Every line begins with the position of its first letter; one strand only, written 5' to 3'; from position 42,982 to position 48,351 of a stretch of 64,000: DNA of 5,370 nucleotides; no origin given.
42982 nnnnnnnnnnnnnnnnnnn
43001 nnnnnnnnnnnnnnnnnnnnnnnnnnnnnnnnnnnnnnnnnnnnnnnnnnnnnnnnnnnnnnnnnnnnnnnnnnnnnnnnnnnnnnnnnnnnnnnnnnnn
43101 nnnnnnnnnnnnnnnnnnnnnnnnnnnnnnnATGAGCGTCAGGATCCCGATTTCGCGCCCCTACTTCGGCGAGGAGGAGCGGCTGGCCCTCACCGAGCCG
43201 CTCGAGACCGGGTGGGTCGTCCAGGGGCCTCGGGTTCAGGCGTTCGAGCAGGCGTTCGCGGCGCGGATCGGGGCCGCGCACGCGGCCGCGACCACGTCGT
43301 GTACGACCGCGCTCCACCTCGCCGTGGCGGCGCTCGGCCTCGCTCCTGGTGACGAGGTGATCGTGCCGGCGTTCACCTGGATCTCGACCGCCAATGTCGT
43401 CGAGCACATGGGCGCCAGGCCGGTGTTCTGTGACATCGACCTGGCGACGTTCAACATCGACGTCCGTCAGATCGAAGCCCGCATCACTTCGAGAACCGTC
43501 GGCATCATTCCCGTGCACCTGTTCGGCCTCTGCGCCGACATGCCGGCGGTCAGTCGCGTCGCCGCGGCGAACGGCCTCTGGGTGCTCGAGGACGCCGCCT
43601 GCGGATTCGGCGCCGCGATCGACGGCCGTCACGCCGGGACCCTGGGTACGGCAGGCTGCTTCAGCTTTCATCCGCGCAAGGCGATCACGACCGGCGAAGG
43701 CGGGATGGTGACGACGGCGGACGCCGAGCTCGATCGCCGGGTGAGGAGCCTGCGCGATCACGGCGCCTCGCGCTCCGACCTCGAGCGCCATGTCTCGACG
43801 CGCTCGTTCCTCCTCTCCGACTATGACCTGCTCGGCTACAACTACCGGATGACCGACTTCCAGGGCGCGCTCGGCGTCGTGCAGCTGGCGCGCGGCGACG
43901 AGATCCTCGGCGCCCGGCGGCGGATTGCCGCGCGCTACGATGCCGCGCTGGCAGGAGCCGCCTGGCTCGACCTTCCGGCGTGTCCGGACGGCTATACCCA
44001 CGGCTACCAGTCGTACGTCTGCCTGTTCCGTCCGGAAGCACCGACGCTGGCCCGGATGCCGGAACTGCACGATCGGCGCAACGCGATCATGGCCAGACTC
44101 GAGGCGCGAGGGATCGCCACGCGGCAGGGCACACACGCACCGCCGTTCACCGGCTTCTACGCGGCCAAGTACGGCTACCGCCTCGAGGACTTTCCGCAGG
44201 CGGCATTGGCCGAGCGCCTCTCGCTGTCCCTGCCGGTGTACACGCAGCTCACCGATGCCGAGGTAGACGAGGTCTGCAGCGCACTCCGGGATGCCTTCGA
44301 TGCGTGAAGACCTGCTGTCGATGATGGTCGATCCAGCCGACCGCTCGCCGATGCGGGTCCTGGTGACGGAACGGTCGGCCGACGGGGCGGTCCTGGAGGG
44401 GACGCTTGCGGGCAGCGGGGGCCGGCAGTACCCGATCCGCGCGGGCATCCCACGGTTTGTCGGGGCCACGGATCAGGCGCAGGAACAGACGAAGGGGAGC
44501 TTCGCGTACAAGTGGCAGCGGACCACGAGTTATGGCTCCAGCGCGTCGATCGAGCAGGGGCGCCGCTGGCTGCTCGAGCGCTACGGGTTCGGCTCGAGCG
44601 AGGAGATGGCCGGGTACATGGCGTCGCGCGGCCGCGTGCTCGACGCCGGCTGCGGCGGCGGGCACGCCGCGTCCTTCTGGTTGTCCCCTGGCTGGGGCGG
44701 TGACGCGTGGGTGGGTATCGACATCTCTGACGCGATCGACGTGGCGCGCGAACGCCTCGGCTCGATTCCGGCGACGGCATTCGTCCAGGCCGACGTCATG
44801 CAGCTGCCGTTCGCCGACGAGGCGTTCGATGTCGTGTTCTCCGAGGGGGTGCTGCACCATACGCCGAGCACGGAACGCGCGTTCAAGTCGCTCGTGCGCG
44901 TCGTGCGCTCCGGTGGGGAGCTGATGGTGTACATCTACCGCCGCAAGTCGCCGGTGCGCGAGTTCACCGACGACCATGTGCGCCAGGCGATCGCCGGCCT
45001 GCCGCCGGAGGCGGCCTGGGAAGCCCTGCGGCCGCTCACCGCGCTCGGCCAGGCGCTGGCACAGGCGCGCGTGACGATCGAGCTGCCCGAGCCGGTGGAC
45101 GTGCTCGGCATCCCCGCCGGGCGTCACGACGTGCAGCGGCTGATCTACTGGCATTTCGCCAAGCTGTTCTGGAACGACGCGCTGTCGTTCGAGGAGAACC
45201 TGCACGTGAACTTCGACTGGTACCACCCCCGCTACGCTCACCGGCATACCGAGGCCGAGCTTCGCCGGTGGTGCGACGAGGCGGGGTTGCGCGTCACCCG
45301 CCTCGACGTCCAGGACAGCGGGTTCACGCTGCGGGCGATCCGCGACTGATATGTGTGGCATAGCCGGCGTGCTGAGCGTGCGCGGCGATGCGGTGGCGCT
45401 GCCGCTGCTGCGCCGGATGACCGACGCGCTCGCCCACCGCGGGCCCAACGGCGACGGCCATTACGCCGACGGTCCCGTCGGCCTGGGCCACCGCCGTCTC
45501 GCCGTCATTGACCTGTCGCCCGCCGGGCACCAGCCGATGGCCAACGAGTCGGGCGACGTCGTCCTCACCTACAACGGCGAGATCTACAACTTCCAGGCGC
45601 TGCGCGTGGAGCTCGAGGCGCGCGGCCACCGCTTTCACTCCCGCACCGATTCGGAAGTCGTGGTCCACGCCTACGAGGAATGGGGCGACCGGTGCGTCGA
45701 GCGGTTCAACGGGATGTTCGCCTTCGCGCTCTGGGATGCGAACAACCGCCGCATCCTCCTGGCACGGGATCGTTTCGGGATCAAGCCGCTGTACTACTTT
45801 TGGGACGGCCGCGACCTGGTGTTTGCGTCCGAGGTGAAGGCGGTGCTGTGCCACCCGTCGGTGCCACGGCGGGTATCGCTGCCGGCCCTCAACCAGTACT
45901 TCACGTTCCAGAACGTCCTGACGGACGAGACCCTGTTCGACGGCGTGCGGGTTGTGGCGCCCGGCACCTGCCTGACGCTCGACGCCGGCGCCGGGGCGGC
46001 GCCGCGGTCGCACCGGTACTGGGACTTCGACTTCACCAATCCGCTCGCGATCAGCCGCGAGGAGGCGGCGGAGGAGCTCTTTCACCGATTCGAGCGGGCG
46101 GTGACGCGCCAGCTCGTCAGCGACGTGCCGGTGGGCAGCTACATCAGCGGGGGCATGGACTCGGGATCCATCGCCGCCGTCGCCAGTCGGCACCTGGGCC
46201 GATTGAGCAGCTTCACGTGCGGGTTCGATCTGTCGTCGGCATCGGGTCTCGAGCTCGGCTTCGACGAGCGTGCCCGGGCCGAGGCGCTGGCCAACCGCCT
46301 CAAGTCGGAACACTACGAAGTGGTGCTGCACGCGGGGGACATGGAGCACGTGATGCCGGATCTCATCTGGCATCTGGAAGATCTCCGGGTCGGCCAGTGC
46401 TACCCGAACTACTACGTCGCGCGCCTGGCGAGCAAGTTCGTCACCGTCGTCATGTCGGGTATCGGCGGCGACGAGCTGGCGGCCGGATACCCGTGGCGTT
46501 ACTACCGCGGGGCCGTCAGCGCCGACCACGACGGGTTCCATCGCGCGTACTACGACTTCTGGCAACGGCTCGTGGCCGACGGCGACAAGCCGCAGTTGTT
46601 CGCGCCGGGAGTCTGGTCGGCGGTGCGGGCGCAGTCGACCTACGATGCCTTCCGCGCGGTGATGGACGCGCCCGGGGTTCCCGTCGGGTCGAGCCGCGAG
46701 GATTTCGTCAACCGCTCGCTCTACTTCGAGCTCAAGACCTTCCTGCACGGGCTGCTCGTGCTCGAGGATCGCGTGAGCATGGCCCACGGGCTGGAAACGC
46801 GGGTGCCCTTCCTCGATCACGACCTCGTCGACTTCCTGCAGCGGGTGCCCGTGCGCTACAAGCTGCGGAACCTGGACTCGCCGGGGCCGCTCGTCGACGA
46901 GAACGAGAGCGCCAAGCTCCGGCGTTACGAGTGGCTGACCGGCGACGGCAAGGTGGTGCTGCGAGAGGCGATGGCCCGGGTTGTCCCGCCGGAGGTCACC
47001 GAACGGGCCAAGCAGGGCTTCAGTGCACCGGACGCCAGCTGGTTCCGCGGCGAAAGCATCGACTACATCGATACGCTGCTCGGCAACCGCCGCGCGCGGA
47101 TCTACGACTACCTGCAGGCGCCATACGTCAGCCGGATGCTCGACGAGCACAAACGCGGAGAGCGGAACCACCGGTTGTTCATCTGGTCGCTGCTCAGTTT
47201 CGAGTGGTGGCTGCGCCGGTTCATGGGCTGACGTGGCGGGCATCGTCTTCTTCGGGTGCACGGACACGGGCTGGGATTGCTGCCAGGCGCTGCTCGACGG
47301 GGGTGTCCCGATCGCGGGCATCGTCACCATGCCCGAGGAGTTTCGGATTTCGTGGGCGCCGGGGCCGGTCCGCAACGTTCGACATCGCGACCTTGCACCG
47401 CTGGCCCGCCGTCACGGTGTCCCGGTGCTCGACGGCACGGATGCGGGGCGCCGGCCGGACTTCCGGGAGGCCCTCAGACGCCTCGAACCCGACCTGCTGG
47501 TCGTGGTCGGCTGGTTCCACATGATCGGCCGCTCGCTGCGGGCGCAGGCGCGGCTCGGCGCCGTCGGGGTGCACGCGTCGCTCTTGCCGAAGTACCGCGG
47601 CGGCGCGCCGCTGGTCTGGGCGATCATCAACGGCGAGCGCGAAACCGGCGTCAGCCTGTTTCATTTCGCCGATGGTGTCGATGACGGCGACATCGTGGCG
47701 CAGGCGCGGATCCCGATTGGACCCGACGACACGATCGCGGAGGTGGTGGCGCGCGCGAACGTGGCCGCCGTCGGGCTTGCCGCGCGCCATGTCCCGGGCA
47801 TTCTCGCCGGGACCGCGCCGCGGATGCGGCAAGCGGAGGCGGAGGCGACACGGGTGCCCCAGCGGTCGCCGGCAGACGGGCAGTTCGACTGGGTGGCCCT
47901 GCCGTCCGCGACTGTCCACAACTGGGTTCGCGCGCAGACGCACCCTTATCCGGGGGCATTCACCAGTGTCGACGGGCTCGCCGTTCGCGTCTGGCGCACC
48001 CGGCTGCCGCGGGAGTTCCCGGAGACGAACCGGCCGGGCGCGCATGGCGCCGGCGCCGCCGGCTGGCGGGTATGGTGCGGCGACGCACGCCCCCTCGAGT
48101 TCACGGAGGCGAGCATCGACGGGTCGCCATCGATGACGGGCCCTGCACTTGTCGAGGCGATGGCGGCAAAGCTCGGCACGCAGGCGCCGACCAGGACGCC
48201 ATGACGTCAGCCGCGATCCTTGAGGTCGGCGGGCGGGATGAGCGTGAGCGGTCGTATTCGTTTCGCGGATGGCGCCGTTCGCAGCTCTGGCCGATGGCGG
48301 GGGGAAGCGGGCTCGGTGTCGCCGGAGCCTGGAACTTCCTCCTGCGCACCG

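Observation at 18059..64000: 46-kb, 41-gene unidirectional glycan super-operon with almost no intergenic DNA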

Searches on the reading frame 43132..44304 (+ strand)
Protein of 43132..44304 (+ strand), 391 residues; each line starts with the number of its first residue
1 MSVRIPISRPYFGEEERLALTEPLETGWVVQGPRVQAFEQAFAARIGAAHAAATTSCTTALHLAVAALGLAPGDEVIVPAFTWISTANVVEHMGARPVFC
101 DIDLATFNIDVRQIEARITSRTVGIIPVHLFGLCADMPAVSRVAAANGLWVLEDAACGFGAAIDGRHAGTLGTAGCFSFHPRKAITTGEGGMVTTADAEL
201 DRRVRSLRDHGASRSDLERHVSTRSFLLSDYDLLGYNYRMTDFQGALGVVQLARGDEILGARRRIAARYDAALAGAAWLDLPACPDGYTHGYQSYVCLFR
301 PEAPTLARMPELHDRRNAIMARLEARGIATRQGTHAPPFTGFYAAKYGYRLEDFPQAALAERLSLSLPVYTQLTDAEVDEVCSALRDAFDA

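Call 7: search_protein_families(library=pfam, proteins=[window:43132-44304:+])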
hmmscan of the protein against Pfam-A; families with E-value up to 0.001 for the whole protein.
window:43132-44304:+ (391 aa): 3 families
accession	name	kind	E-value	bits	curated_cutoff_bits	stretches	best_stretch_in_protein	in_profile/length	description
PF01041.23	DegT_DnrJ_EryC1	-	2.6e-107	359.6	19.8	1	13-386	4-360/360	DegT/DnrJ/EryC1/StrS aminotransferase family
PF00155.27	Aminotran_1_2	-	7.9e-09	35.6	19.7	1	36-124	45-149/361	Aminotransferase class I and II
PF01053.26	Cys_Met_Meta_PP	-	0.00031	19.8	27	1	32-152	51-171/381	Cys/Met metabolism PLP-dependent enzyme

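Call 52: search_protein_families(library=ncbifam, proteins=[window:43132-44304:+], max_evalue=0.00001)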
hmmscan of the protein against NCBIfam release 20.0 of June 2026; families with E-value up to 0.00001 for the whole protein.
window:43132-44304:+ (391 aa): 15 families
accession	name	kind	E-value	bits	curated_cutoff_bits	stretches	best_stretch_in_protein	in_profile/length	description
TIGR03588.1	PseC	equivalog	6.1e-85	285.4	423.5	1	5-388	2-379/380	UDP-4-amino-4,6-dideoxy-N-acetyl-beta-L-altrosamine transaminase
NF008658.2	PRK11658.1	equivalog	6e-78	262.1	631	1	5-388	5-376/379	UDP-4-amino-4-deoxy-L-arabinose aminotransferase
TIGR04181.1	NHT_00031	hypoth_equivalog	7.4e-65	219.1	420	1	5-292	1-295/359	LegC family aminotransferase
NF008687.0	PRK11706.1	equivalog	1.6e-64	218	375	1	5-389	2-374/375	dTDP-4-amino-4,6-dideoxygalactose transaminase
TIGR02379.1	ECA_wecE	subfamily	2.6e-53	181.1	434.85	1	5-389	2-375/376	dTDP-4-amino-4,6-dideoxy-D-glucose transaminase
TIGR04427.1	PLP_DesI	equivalog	1.8e-51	175.5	650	1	8-387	24-381/390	dTDP-4-dehydro-6-deoxyglucose aminotransferase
NF011936.0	PRK15407.1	equivalog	3e-48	164.6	423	2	4-211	36-251/440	lipopolysaccharide biosynthesis protein RfbH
NF004770.0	PRK06108.1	subfamily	1.1e-08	34.3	422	1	38-127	86-179/396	pyridoxal phosphate-dependent aminotransferase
NF005817.0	PRK07683.1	equivalog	7e-07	28.3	575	1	53-126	94-166/387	aminotransferase A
NF005305.0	PRK06836.1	equivalog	2.1e-06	27.3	376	1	39-126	89-175/396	pyridoxal phosphate-dependent aminotransferase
NF041364.1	GntC_guanitoxin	equivalog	2.5e-06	26.6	415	1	48-126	60-139/356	guanitoxin biosynthesis PLP-dependent (S)-gamma-hydroxy-L-arginine cyclodehydratase GntC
NF005732.0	PRK07550.1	equivalog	3.3e-06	26.4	366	1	37-126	82-171/389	aminotransferase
TIGR03812.1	tyr_de_CO2_Arch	equivalog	3.8e-06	26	299.4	1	74-158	108-194/375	tyrosine decarboxylase MfnA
NF006569.0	PRK09082.1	subfamily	4.7e-06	25.9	420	1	48-126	90-168/386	methionine aminotransferase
NF009079.0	PRK12414.1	subfamily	4.8e-06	25.8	481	1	53-126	95-167/384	methionine aminotransferase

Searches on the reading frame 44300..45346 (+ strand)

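Call 7: search_protein_families(library=pfam, proteins=[window:44300-45346:+])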
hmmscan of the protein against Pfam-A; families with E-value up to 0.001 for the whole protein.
window:44300-45346:+ (349 aa): 7 families
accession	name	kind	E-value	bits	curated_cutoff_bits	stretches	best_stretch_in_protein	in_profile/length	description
PF08241.18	Methyltransf_11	-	2.8e-21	76.4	21.2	1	114-209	1-94/95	Methyltransferase domain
PF13649.12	Methyltransf_25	-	7.1e-18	65.5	27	1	113-206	1-97/97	Methyltransferase domain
PF13847.12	Methyltransf_31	-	7.3e-17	61.8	27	1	111-214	5-113/145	Methyltransferase domain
PF08242.18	Methyltransf_12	-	2e-13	51.3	30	1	114-208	1-98/98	Methyltransferase domain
PF13489.12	Methyltransf_23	-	2.1e-13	50.7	27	1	103-333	16-162/164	Methyltransferase domain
PF01209.24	Ubie_methyltran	-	1e-07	32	20.1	1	112-211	50-152/233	ubiE/COQ5 methyltransferase family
PF08003.17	Methyltransf_9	-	4.4e-06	26.3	23.8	1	112-210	118-217/315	Protein of unknown function (DUF1698)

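Call 63: search_protein_families(library=ncbifam, proteins=[window:44300-45346:+], max_evalue=0.000001)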
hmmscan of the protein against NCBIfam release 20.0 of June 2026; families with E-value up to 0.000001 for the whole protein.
window:44300-45346:+ (349 aa): 20 families
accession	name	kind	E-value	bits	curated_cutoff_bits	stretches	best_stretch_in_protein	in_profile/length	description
NF045667.1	MTase_DVU1556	equivalog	4.9e-17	62.1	155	1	108-218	21-128/213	DVU_1556 family methyltransferase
NF047649.1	MTase_UXPK_star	exception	4.5e-13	48.9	460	1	109-210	77-181/283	methyltransferase/UXPK-star double selenoprotein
NF045825.1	FAmtase_mtf2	equivalog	4.8e-13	48.9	400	1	112-219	61-167/248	fatty-acid O-methyltransferase Mtf2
NF041537.1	ArsM_AhpD_UU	exception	5.7e-13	48.4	510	1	105-210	72-180/345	arsenite methyltransferase/AhpD domain selenoprotein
NF045823.1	PthPhpthDimycoMt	equivalog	3e-12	46.3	300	1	112-222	69-178/256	phthiotriol/phenolphthiotriol dimycocerosates methyltransferase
TIGR02072.1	BioC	equivalog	5.2e-12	46.1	184.95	1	110-213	35-135/244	malonyl-ACP O-methyltransferase BioC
NF040539.1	AST_met_ArsM_2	exception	1.2e-11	45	240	1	109-211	56-163/262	putative arsinothricin biosynthesis methyltransferase ArsM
NF007610.0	PRK10258.1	equivalog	7.4e-11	41.9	342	1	111-209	44-137/251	malonyl-ACP O-methyltransferase BioC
NF041536.1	ArsM_DUF2284_UU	exception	8.7e-11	40.8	575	1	107-210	74-180/459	arsenite methyltransferase/DUF2284 domain selenoprotein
NF001240.0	PRK00216.1-1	equivalog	1.1e-10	41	378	1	111-215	65-173/251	bifunctional demethylmenaquinone methyltransferase/2-methoxy-6-polyprenyl-1,4-benzoquinol methylase UbiE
NF008823.0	PRK11873.1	subfamily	4.5e-10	39.5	263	1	96-210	65-181/272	arsenite methyltransferase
TIGR01934.1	MenG_MenH_UbiE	subfamily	7.1e-10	38.6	158.35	1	110-211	40-142/223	ubiquinone/menaquinone biosynthesis methyltransferase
NF001244.0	PRK00216.1-5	equivalog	8e-10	38.4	216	1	110-211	49-154/236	bifunctional demethylmenaquinone methyltransferase/2-methoxy-6-polyprenyl-1,4-benzoquinol methylase UbiE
NF002463.0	PRK01683.1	equivalog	1e-09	38.4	297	1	111-211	33-129/258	trans-aconitate 2-methyltransferase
NF001241.0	PRK00216.1-2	equivalog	2e-08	34.2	327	1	111-215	53-152/231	demethylmenaquinone methyltransferase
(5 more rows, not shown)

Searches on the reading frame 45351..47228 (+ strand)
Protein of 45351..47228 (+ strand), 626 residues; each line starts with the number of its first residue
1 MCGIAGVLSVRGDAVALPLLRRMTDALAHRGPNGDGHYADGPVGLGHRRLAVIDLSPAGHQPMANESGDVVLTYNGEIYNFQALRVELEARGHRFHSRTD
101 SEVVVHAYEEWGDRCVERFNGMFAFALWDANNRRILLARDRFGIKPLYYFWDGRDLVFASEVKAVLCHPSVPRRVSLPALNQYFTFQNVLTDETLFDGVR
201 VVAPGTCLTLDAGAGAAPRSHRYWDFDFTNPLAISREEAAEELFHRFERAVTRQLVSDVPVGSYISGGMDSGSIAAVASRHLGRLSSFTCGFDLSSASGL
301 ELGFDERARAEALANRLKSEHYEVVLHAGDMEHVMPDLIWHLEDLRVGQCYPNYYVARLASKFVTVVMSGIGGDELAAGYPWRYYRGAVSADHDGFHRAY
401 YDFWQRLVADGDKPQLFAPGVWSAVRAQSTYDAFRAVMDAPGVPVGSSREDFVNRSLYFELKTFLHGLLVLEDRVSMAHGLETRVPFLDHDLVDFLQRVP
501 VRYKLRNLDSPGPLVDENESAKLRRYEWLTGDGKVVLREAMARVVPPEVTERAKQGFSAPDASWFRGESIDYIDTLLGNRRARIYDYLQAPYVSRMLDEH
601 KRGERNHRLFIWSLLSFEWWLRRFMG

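Call 7: search_protein_families(library=pfam, proteins=[window:45369-47228:+])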
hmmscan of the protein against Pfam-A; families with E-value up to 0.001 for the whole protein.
window:45369-47228:+ (620 aa): 3 families
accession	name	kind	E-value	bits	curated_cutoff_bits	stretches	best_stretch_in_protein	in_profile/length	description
PF00733.27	Asn_synthase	-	2.7e-91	307.3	21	1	239-616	4-354/354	Asparagine synthase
PF13537.11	GATase_7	-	2.6e-49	166.8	25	1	41-160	1-122/123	Glutamine amidotransferase domain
PF13522.11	GATase_6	-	5.6e-47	159.4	27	1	27-155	2-130/130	Glutamine amidotransferase domain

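Call 51: search_protein_families(library=ncbifam, proteins=[window:45351-47228:+], max_evalue=0.00001)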
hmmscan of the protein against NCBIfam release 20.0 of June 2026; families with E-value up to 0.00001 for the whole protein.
window:45351-47228:+ (626 aa): 9 families
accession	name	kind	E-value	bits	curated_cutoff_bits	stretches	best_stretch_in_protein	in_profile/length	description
TIGR03108.1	eps_aminotran_1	hypoth_equivalog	7.9e-142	474.1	816.9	2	1-381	1-375/628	XrtA/PEP-CTERM system amidotransferase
TIGR01536.1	asn_synth_AEB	equivalog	2.2e-135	452.6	267.1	1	2-557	1-517/517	asparagine synthase (glutamine-hydrolyzing)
TIGR03104.1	trio_amidotrans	equivalog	6.9e-117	391.1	570.1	2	1-507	1-495/589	N-acetylglutaminylglutamine amidotransferase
NF006949.0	PRK09431.1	equivalog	4.6e-85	286.2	499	3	1-166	1-166/554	asparagine synthase B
NF033535.1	lass_lactam_cya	exception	5e-77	259.9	525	1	1-375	1-374/668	lasso peptide isopeptide bond-forming cyclase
NF033561.1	macrolact_Ik_Al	subfamily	1.5e-13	50.3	300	1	111-284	71-237/561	albusnodin/ikarugamycin family macrolactam cyclase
TIGR01135.1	glmS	equivalog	5.9e-13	48.2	418.05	1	40-167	63-199/607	glutamine--fructose-6-phosphate transaminase (isomerizing)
NF001484.0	PRK00331.1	subfamily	3.9e-12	45.3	381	1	39-166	63-199/601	isomerizing glutamine--fructose-6-phosphate transaminase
TIGR01134.1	purF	equivalog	6.4e-12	45.6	350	1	42-165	65-199/432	amidophosphoribosyltransferase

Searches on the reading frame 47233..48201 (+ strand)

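Call 7: search_protein_families(library=pfam, proteins=[window:47233-48201:+])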
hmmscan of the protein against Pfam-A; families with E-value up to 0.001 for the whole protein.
window:47233-48201:+ (323 aa): 2 families
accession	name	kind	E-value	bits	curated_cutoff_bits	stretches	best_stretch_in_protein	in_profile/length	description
PF00551.24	Formyl_trans_N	-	3.4e-25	89.3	26.1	1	73-176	67-170/181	Formyl transferase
PF02911.23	Formyl_trans_C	-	3.6e-12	46.8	21.1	1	212-306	3-95/100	Formyl transferase, C-terminal domain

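Call 51: search_protein_families(library=ncbifam, proteins=[window:47233-48201:+], max_evalue=0.00001)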
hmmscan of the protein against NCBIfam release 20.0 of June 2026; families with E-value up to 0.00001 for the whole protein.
window:47233-48201:+ (323 aa): 6 families
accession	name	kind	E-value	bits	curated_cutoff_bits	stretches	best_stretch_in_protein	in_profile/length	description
NF005414.0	PRK06988.1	equivalog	1.8e-62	211.1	316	1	4-293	5-285/311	formyltransferase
NF005998.1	PRK08125.1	equivalog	1.2e-46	159.4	777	1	5-310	4-296/649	bifunctional UDP-4-amino-4-deoxy-L-arabinose formyltransferase/UDP-glucuronic acid oxidase ArnA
TIGR00460.1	fmt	equivalog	1.3e-32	113.1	201.5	1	4-270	3-263/315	methionyl-tRNA formyltransferase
TIGR00639.1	PurN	equivalog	1.3e-16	60.7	150.1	1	78-178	72-172/192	phosphoribosylglycinamide formyltransferase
NF005755.0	PRK07579.1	equivalog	2.4e-06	27.6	238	1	110-194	88-171/245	dTDP-4-amino-4,6-dideoxyglucose formyltransferase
NF004684.0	PRK06027.1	subfamily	9.8e-06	25.4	223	0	61-173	136-253/286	formyltetrahydrofolate deformylase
